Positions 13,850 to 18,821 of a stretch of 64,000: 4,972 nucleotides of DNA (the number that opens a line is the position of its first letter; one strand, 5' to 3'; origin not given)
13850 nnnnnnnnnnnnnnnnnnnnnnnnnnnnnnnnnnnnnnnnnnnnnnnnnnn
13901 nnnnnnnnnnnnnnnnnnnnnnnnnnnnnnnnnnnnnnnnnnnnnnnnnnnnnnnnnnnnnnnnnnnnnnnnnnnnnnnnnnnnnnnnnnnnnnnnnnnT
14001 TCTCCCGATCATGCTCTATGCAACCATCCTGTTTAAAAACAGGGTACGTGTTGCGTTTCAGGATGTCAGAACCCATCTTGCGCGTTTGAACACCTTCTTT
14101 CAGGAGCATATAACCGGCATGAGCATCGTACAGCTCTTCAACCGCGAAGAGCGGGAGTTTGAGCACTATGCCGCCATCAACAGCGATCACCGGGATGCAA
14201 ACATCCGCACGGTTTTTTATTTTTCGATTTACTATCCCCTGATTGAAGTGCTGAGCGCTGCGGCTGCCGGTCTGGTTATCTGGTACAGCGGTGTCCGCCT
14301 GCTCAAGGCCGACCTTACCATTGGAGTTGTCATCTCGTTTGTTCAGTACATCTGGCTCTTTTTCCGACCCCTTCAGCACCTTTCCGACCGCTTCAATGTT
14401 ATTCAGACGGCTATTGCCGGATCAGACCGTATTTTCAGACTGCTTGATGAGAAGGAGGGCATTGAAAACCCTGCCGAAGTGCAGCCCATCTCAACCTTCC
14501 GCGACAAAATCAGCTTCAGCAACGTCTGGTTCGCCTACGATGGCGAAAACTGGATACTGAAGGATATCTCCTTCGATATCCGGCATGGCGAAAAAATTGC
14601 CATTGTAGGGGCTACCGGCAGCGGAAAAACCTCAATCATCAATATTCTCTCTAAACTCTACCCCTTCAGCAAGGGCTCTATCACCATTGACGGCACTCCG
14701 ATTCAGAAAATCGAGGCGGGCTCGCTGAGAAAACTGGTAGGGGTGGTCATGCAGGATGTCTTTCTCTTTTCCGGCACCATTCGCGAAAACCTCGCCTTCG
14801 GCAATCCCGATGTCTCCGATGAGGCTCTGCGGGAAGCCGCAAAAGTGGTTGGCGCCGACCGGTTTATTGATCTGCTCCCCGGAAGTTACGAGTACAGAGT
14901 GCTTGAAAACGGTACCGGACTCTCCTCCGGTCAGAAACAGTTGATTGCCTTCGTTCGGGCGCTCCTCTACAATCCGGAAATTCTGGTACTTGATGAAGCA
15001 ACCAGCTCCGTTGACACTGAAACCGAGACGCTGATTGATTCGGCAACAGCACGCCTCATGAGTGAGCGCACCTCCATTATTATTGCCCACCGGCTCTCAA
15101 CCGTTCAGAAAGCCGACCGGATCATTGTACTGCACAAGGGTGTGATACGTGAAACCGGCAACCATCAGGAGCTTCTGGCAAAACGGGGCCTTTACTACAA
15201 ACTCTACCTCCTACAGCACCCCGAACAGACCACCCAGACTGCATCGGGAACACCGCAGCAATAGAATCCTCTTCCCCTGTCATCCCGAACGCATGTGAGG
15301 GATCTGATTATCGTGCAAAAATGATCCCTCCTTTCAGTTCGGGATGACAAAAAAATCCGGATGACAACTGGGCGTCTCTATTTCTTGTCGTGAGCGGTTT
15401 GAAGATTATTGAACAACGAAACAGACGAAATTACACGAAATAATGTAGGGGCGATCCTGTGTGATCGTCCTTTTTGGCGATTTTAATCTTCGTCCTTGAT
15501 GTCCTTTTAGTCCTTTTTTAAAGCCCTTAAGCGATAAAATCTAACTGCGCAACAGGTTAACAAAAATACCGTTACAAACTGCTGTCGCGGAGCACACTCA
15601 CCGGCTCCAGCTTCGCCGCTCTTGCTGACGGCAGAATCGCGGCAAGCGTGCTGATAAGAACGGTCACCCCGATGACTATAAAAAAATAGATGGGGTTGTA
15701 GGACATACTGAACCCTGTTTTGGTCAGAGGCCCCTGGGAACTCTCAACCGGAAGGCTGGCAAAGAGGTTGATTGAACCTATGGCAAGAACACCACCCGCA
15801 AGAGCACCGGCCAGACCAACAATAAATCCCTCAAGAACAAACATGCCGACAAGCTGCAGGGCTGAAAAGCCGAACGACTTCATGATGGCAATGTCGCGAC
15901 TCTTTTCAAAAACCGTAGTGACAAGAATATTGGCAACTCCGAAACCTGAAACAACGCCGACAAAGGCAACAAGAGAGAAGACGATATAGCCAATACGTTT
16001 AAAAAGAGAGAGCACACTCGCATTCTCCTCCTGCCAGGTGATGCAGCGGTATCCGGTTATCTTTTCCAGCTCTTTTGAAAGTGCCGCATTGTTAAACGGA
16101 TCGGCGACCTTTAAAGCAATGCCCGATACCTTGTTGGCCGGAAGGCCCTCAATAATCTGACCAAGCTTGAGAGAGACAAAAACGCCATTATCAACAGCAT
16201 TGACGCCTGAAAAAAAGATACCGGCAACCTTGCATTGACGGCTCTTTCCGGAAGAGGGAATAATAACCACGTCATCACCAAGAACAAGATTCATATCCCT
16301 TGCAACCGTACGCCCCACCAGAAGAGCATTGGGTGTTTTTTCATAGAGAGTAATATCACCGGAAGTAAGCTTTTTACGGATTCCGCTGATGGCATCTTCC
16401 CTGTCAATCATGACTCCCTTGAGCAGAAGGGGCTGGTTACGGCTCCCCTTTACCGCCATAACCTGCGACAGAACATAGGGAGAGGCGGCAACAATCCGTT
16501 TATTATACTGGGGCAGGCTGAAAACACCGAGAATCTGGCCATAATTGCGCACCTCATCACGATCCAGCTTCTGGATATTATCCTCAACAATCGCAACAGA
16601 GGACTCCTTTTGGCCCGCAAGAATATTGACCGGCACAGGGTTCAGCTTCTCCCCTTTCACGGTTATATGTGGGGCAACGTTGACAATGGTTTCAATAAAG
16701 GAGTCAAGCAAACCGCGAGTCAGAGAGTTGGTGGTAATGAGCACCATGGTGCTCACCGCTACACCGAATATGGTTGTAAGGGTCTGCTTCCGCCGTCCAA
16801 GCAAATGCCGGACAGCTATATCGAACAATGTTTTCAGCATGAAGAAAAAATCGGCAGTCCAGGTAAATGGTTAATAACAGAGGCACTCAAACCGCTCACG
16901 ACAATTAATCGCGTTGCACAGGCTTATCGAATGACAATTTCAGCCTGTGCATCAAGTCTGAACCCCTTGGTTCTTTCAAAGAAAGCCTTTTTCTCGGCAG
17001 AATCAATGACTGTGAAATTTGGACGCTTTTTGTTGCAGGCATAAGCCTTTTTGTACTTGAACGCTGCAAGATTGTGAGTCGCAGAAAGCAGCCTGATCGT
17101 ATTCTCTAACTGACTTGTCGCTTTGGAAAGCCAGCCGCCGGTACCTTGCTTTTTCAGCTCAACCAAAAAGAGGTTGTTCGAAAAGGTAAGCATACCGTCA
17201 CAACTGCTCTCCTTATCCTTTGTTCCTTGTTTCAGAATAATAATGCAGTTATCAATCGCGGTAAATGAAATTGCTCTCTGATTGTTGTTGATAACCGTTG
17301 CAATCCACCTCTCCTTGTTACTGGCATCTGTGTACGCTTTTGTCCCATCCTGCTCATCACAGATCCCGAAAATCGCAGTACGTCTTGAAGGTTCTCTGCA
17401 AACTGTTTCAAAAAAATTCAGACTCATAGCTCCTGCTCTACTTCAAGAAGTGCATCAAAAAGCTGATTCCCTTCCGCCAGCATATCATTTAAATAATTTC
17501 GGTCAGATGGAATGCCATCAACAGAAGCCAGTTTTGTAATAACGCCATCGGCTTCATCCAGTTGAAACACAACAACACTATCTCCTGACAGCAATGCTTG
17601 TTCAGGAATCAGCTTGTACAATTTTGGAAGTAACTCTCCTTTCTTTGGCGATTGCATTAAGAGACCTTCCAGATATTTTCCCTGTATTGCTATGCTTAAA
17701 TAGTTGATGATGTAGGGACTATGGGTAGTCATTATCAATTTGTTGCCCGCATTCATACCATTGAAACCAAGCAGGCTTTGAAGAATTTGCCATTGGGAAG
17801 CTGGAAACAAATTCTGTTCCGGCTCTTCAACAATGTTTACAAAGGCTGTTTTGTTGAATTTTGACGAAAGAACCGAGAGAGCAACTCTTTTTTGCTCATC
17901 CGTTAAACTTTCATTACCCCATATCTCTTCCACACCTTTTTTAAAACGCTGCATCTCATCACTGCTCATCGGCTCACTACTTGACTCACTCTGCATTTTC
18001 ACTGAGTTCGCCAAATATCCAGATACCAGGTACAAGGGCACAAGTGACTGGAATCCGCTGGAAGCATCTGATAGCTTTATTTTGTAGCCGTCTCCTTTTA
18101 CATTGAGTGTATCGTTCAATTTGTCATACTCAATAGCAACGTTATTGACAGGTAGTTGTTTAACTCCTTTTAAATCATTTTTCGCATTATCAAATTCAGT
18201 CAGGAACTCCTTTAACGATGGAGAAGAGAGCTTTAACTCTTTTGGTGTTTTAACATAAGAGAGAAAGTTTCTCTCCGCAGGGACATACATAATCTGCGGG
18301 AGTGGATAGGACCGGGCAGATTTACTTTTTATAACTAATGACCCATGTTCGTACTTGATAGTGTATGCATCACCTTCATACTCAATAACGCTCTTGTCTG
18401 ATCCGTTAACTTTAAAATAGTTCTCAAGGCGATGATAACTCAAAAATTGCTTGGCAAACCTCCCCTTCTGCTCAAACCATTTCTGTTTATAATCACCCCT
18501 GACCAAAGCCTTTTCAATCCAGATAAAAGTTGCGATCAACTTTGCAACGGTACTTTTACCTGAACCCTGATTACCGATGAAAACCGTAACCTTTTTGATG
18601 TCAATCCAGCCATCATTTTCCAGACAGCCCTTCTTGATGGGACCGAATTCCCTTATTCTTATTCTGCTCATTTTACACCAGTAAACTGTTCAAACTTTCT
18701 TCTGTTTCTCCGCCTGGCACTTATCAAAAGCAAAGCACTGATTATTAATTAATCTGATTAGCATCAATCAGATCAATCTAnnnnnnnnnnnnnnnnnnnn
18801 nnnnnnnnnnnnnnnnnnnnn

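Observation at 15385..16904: Perfect 18-bp inverted repeat brackets the ABC permease gene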

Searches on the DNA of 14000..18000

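Call 10: search_rna_families(source=window, start=14000, end=18000, threshold=evalue, max_evalue=1, show_alignments=3)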
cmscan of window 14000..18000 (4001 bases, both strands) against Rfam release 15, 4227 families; matches with E-value up to 1: 0.
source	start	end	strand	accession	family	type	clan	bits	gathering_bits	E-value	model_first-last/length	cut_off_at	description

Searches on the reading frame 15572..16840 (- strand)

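Call 12: search_protein_families(library=pfam, proteins=[window:15572-16840:-])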
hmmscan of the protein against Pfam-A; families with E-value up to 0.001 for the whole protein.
window:15572-16840:- (422 aa): 2 families
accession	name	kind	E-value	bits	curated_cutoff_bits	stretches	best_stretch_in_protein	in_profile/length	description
PF02687.27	FtsX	-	2.9e-17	63.3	25.5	1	289-413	2-120/120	FtsX-like permease C-terminal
PF12704.14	MacB_PCD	-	6.7e-11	43.3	27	1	20-260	1-206/207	MacB-like periplasmic core domain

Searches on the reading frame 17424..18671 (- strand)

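Call 12: search_protein_families(library=pfam, proteins=[window:17424-18671:-])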
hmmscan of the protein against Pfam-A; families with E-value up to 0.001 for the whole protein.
window:17424-18671:- (415 aa): 3 families
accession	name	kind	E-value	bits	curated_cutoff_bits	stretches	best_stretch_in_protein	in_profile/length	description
PF13175.12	AAA_15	-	8.9e-16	58.9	32.1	2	276-322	329-374/374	AAA ATPase domain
PF13304.12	AAA_21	-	2.6e-10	41.3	27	0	280-323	263-304/304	AAA domain, putative AbiEii toxin, Type IV TA system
PF13476.12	AAA_23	-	0.00072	20.7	27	0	4-173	2-176/201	AAA domain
